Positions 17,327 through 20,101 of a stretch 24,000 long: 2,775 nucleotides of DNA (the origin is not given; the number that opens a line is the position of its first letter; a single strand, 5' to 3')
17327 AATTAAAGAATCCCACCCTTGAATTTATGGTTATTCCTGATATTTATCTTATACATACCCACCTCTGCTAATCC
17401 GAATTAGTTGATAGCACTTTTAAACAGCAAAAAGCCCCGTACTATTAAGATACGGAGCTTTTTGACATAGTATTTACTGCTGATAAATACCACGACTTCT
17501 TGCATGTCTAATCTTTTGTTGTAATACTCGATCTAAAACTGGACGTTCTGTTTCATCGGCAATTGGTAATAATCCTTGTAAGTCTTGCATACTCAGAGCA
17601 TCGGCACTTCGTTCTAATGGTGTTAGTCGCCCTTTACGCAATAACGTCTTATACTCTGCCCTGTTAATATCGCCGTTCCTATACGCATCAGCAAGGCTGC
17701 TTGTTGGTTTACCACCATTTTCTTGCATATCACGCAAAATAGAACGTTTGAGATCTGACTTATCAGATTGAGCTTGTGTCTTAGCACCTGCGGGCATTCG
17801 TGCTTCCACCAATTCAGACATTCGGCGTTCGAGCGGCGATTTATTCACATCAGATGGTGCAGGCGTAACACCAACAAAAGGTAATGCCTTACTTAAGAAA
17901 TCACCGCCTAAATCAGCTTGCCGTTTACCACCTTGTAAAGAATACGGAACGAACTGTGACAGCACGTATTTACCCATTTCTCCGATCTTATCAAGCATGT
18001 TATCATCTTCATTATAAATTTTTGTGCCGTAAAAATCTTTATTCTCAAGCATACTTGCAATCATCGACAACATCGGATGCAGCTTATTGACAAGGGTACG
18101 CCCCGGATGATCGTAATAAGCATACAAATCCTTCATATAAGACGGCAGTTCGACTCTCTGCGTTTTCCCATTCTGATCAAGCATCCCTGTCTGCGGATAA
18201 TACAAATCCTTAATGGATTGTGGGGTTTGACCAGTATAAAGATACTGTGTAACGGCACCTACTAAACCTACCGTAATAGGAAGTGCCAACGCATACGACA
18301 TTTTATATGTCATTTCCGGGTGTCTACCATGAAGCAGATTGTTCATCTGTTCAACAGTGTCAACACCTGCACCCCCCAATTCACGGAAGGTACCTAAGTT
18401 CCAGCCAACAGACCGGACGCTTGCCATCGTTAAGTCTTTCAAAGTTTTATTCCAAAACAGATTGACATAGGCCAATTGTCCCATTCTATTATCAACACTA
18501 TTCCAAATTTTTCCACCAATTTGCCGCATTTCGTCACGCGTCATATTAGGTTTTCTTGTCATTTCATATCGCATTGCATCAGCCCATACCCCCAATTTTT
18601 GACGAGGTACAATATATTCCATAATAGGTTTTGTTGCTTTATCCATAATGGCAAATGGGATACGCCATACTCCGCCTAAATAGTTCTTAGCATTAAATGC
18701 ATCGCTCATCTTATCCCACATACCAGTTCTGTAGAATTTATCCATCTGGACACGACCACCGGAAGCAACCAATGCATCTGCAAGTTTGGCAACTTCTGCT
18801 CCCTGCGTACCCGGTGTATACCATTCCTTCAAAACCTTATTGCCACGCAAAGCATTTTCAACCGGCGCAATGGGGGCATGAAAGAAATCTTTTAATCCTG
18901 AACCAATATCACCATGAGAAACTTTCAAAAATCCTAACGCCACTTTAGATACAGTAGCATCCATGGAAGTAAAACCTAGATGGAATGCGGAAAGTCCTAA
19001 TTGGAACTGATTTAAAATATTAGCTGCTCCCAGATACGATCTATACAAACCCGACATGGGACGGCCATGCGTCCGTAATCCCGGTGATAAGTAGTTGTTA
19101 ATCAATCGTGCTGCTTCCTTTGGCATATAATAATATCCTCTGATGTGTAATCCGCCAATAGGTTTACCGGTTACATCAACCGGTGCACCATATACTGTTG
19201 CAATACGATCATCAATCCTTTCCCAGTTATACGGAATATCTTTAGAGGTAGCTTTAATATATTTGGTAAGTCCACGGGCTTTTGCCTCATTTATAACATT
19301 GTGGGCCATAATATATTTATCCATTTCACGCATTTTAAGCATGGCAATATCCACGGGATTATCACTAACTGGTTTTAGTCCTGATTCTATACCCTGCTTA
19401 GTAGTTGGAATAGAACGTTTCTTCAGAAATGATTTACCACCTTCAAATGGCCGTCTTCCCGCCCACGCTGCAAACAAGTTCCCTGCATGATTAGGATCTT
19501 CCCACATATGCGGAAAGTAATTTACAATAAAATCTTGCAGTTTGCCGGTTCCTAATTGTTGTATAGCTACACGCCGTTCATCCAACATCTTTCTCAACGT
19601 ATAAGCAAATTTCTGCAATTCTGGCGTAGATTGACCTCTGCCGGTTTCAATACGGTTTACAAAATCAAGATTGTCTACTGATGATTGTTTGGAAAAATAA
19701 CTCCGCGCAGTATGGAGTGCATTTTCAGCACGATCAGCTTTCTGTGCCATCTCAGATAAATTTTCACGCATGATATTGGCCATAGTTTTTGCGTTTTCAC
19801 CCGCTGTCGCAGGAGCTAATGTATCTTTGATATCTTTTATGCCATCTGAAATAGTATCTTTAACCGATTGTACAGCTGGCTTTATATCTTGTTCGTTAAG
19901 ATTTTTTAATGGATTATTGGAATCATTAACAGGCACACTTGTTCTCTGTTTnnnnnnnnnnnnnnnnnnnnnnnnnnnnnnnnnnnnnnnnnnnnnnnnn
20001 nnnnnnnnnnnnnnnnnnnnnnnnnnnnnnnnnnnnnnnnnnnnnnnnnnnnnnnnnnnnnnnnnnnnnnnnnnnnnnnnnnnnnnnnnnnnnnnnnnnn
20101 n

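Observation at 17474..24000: Giant ORF (at least 2,174 codons) with phage/ICE 'polyvalent protein' architecture next to a tRNA gene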

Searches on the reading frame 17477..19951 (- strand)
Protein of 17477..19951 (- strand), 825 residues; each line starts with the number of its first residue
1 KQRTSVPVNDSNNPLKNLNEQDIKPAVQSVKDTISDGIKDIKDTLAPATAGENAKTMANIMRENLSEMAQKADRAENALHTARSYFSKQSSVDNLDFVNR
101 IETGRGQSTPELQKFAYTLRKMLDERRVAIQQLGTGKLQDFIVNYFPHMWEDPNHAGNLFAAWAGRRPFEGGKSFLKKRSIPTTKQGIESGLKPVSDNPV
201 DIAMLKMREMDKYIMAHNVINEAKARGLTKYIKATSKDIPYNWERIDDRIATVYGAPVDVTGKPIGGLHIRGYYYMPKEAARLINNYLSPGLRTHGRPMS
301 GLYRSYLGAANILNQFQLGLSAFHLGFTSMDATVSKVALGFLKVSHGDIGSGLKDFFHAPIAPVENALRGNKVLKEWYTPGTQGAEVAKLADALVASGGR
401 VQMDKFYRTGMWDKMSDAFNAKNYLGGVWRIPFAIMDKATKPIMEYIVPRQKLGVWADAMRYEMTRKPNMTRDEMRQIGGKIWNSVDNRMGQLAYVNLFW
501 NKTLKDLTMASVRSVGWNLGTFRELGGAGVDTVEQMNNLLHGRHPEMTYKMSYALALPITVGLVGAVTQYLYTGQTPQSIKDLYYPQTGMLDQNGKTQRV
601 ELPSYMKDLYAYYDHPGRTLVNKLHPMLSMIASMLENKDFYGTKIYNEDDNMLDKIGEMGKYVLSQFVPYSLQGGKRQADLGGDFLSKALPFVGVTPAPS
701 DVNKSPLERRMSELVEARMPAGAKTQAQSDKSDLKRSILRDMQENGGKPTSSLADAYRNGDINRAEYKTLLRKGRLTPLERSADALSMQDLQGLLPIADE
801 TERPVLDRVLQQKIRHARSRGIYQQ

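Call 14: search_protein_families(library=pfam, proteins=[window:17477-19951:-], max_evalue=10)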
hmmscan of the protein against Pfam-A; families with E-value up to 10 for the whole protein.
window:17477-19951:- (825 aa): 1 family
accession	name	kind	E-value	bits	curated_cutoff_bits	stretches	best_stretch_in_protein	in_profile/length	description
PF17231.7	DUF5305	-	0.061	13.2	29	1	763-808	155-200/217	Family of unknown function (DUF5305)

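Call 15: find_homologous_proteins(query=window:17477-19951:-)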
Query window:17477-19951:- (825 aa): 307 proteins with E <= 0.001 among 8000 candidates; the best 120 are listed.
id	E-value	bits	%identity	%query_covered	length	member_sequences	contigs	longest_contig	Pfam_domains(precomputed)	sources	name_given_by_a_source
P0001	3.9e-282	956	54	68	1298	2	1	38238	-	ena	-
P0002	6.8e-282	956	58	68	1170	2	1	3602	-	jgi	jgi:hypothetical protein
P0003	5.6e-228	777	46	96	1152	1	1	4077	PF18798.7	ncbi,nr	ncbi:MAG: hypothetical protein HQK97_10950, partial [Nitrospirae bacterium]|nr:hypothetical protein 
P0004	6.1e-226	771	45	99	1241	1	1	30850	-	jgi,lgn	jgi:hypothetical protein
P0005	6.1e-225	767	45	98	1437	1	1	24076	-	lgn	-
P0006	1.1e-223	763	45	95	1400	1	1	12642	-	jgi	jgi:hypothetical protein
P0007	7.9e-223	760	51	58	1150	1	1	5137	-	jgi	jgi:hypothetical protein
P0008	3.8e-222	758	45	68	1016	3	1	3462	-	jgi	jgi:hypothetical protein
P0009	4.8e-222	758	47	90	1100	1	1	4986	-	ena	-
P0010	5.1e-222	758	44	97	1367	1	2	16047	-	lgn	-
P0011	1.7e-221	756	44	97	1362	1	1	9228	-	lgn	-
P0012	2.8e-221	755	44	97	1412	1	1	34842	-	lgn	-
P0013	5.3e-221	754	44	99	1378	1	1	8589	-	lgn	-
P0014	4.6e-218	745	44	97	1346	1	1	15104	-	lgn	-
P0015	5.0e-218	744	45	92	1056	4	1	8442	-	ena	-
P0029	3.2e-212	725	46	95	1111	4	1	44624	-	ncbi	-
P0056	5.7e-196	671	44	91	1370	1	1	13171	-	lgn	-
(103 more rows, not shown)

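Call 16: find_encoding_contigs(protein=P0029, flank=10000, max_places=2)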
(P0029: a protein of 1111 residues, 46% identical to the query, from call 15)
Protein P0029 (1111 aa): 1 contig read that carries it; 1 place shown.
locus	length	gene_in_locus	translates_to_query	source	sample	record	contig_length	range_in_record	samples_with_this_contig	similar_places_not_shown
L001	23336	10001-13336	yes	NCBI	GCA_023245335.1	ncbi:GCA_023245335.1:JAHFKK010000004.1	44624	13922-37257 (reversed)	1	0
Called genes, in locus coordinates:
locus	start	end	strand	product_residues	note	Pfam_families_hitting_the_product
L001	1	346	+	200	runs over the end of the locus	-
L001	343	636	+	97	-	-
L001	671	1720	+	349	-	-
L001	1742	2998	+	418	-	-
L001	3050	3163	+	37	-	-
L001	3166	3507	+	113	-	-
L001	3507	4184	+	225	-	-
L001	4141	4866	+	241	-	PF24175:SU10_adaptor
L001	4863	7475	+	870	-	-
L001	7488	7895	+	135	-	-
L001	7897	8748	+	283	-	-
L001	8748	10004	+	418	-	-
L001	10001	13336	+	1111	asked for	-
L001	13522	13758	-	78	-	-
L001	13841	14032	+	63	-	-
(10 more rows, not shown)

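Call 17: find_encoding_contigs(protein=P0001, flank=10000, max_places=2)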
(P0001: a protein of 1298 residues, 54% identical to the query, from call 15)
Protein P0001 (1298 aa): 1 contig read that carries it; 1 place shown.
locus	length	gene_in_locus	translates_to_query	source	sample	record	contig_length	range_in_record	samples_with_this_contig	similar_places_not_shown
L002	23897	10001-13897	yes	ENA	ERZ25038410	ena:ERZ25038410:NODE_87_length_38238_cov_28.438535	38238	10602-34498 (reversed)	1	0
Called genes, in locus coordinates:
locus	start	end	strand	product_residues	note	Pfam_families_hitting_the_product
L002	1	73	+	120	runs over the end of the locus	-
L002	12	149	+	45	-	-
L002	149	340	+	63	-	-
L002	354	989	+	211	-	-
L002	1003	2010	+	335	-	PF20911:GP7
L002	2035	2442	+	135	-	PF21190:Bbp16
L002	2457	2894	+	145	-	-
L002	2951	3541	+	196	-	-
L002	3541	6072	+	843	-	PF16190:E1_FCCH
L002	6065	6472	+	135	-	-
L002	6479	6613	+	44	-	-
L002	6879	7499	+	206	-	-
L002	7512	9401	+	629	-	PF08291:Peptidase_M15_3 (weak)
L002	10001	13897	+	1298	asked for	-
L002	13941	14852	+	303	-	-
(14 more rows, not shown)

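Call 42: predict_structure(alignment_id=A1)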
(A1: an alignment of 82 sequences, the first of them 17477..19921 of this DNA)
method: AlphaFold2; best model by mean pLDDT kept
length: 815 residues; sequences in the alignment: 82
mean_pLDDT: 89.7   pTM: 0.88
mean pLDDT of the five models: 89.7, 88.9, 87.0, 86.3, 85.2
residues with pLDDT >= 90: 542; 70-90: 222; 50-70: 37; < 50: 14
segments of 3 or more residues with pLDDT < 50: 1-9
pLDDT, mean of each block of 10 residues (from residue 1): 44 52 67 83 95 96 95 94 96 96 97 96 92 89 61 77 89 92 91 94 97 97 92 95 86 83 96 93 81 88 82 86 97 97 97 97 97 98 96 83 88 91 88 90 97 97 96 91 70 88 78 90 95 95 97 97 96 95 88 93 88 88 92 92 95 90 87 86 90 93 90 88 92 90 96 96 93 94 96 96 92 69
secondary structure, 60 per line:
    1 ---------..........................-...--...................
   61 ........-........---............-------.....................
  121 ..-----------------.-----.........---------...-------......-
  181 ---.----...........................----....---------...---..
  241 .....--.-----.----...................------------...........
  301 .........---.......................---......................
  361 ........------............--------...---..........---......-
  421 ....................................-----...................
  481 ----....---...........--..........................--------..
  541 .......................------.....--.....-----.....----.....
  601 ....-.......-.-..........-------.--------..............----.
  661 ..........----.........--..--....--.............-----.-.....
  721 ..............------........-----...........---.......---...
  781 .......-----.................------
elements in order (helices of 4 or more, strands of 3 or more residues): H10-35 H42-68 H70-77 H81-92 H100-122 H146-154 H174-179 H189-215 E220-223 E233-235 E242-245 E259-267 H268-277 H290-309 H313-335 H339-368 H375-386 H401-410 H414-419 H421-456 H462-480 H485-488 H492-501 H505-530 H539-563 H570-574 E577-581 E587-591 H596-604 H606-612 H616-625 H642-655 H660-670 H675-683 H690-693 H696-708 H716-734 H741-748 H754-764 H768-774 H778-787 H793-809

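Call 44: fold_search(model_id=the predicted structure, library=pdb)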
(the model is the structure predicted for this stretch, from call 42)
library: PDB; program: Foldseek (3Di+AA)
matches with E <= 10: 470; with E <= 0.001: 0
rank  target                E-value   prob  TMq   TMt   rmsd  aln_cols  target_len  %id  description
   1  6nc9                  3.3e-01  0.08  0.08  0.11  25.5       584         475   12  Lipid II flippase MurJ, outward-facing conformation (released 2019-04-17)
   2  7cq7_D                3.4e-01  0.10  0.09  0.10  24.8       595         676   12  Structure of the human CLCN7-OSTM1 complex with ADP (released 2020-11-11)
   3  8e5s                  3.9e-01  0.14  0.10  0.15  20.5       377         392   12  X-ray structure of the Deinococcus radiodurans Nramp/MntH divalent transition metal transporter WT in an occluded state (released 2023-05-03)
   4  3ejz_B                4.9e-01  0.09  0.09  0.13  25.1       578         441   10  Structure of E203V mutant E.coli Cl-/H+ exchanger, CLC-ec1 (released 2009-02-17)
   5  3ejz_A                5.8e-01  0.08  0.09  0.13  25.1       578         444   10  Structure of E203V mutant E.coli Cl-/H+ exchanger, CLC-ec1 (released 2009-02-17)
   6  8hvt_A                6.6e-01  0.04  0.07  0.09  26.1       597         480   10  Structure of the human CLC-7/Ostm1 complex reveals a novel state (released 2024-01-03)
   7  9g8j_C                7.1e-01  0.04  0.07  0.07  30.8       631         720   12  Structure of K+-dependent Na+-PPase from Thermotoga maritima in complex with zoledronate (released 2025-06-04)
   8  8qkd                  7.4e-01  0.14  0.09  0.18  22.2       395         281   12  X-ray crystal structure of a de novo designed single-chain parallel coiled-coil alpha-helical barrel with 5 inner helice (released 2024-07-03)
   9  5y50                  8.1e-01  0.07  0.07  0.11  22.7       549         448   10  Crystal structure of eukaryotic MATE transporter AtDTX14 (released 2017-12-06)
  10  7jm7_A                8.1e-01  0.04  0.07  0.08  27.7       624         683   10  Structure of human CLC-7/OSTM1 complex (released 2020-09-02)
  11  4d2b                  8.8e-01  0.06  0.08  0.12  25.8       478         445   12  Structure of a ligand free POT family peptide transporter (released 2014-06-25)
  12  9kxv_A                9.1e-01  0.08  0.08  0.11  23.3       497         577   10  Structure of human B0AT1-ACE2 complex with compound3 (released 2025-12-10)
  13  8e60                  9.1e-01  0.07  0.08  0.11  20.9       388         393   10  X-ray structure of the Deinococcus radiodurans Nramp/MntH divalent transition metal transporter WT in an occluded, manga (released 2023-05-03)
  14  8qah_B                9.9e-01  0.10  0.09  0.14  24.6       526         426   11  X-ray crystal structure of a de novo designed single-chain parallel coiled-coil alpha-helical barrel with 8 inner heli (released 2024-07-03)
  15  8jpj_A                9.9e-01  0.08  0.09  0.10  26.4       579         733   10  Cryo-EM structure of ClC-6 apo state (released 2023-09-20)
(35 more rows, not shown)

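Call 46: search_solved_structures(query=A1, max_evalue=1)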
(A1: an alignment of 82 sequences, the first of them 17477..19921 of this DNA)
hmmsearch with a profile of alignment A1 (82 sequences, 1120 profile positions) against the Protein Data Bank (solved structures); distinct sequences matched with E-value up to 1: 5.
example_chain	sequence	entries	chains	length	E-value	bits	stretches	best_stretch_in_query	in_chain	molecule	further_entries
4xa3_A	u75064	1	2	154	0.0046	18.4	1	308-418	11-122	Gp7-MYH7(1361-1425)-Eb1 chimera protein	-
5lob_D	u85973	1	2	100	0.13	13.6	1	316-392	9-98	Synaptosomal-associated protein 25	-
5low_D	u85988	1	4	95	0.19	13.1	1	317-392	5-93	Synaptosomal-associated protein 25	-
9ijj_A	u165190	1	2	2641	0.22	12.9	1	142-300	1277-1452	Cilia and flagella associated protein 46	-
3rk2_C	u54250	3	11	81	0.92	10.8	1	330-392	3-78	Synaptosomal-associated protein 25 | SNAP25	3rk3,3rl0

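Call 48: fold_search(model_id=the predicted structure, library=viral)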
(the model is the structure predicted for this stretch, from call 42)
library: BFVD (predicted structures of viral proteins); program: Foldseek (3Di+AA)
matches with E <= 10: 414; with E <= 0.001: 48
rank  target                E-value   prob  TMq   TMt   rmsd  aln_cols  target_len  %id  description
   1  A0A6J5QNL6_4          1.9e-14  1.00  0.48  0.34  15.8       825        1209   17  DNA 3'-5' helicase [uncultured Caudovirales phage]
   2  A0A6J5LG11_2          2.5e-14  1.00  0.48  0.43  12.3       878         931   14  Large polyvalent protein associated domain-containing protein [uncultured Caudovirales phage]
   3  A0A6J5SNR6            1.1e-12  1.00  0.49  0.32  11.9       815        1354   14  Large polyvalent protein associated domain-containing protein [uncultured Caudovirales phage]
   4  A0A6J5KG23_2          1.2e-12  1.00  0.50  0.51   9.0       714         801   16  Large polyvalent protein associated domain-containing protein [uncultured Caudovirales phage]
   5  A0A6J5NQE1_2          7.3e-11  1.00  0.41  0.42  15.2       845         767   13  Zeta toxin domain containing protein [uncultured Caudovirales phage]
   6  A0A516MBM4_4          7.5e-10  1.00  0.42  0.28  16.5      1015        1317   10  (no name in the UniProt tables at hand)
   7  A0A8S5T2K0            9.6e-10  1.00  0.43  0.38  14.9       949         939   12  Large polyvalent protein associated domain-containing protein (Fragment) [Myoviridae sp. ct5ra14]
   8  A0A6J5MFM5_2          1.8e-09  1.00  0.40  0.35  15.7       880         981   12  ART-PolyVal-like domain-containing protein [uncultured Caudovirales phage]
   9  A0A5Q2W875            4.7e-09  1.00  0.40  0.29  17.9       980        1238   11  (no name in the UniProt tables at hand)
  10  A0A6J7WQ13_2          1.7e-08  1.00  0.38  0.33  17.0       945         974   10  Large polyvalent protein associated domain-containing protein [uncultured Caudovirales phage]
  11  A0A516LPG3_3          2.4e-08  1.00  0.36  0.29  16.4      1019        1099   10  (no name in the UniProt tables at hand)
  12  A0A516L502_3          3.1e-08  1.00  0.40  0.33  18.2       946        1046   10  (no name in the UniProt tables at hand)
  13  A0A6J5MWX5            7.3e-08  1.00  0.21  0.17  33.0       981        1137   14  Large polyvalent protein associated domain-containing protein [uncultured Caudovirales phage]
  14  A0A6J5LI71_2          7.7e-08  1.00  0.46  0.49  14.6       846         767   11  Large polyvalent protein associated domain-containing protein [uncultured Caudovirales phage]
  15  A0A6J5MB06            1.2e-07  1.00  0.26  0.22  24.4       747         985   13  Large polyvalent protein associated domain-containing protein [uncultured Caudovirales phage]
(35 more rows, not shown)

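Call 55: search_dna_similar(query=window:17477-19921:-, collection=phages, mode=protein, max_rows=40, max_evalue=0.001)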
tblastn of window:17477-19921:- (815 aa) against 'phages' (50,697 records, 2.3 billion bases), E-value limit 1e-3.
No match.

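Call 56: search_dna_similar(query=window:17477-19921:-, collection=plasmids, mode=protein, max_rows=20, max_evalue=0.001)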
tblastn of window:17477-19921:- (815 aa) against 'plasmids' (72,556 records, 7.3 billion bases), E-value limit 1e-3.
No match.

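Call 57: find_related_loci(query=A1, collection=viral_contigs, flank=10000)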
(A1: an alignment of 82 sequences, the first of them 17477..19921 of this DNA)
Query A1 (815 aa) in viral_contigs; peptide patterns used: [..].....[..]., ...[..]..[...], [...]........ (x = any residue, [..] = any of these).
215 stretches matched a pattern; 188 encode a relative of the query (tblastn E <= 1e-3); the best 80 are kept; 80 distinct loci.
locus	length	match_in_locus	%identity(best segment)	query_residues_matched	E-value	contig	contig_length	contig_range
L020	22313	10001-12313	45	30-815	0e+0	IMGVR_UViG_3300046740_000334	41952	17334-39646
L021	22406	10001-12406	48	10-806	0e+0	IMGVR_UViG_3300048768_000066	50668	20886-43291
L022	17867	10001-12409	43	15-815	0e+0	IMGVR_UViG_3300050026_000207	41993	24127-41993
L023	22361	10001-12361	42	5-803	0e+0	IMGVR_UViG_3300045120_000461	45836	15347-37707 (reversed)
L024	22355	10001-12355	43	6-803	0e+0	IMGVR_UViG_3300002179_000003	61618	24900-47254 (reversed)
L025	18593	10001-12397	41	5-809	0e+0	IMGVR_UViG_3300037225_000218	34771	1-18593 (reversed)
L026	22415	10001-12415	41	6-811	0e+0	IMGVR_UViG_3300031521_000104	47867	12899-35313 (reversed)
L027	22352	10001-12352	41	12-803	0e+0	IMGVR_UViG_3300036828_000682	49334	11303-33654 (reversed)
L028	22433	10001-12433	41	12-811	0e+0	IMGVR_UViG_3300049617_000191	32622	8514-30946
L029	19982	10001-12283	45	2-738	0e+0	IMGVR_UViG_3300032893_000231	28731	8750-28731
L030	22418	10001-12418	39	4-809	0e+0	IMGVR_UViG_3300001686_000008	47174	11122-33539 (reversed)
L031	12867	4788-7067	41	23-806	0e+0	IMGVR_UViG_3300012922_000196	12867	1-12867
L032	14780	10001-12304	42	30-807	0e+0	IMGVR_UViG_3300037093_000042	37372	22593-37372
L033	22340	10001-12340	39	15-806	0e+0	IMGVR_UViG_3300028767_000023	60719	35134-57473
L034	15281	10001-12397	40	30-807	0e+0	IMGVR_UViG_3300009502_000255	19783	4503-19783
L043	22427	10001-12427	44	6-806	0e+0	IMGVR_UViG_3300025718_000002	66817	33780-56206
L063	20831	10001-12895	44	12-807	1e-145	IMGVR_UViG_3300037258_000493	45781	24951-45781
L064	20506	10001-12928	44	15-793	1e-141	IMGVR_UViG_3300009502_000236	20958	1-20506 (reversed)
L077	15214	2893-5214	33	31-808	5e-133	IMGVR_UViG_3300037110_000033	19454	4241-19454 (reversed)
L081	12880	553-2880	33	30-798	2e-130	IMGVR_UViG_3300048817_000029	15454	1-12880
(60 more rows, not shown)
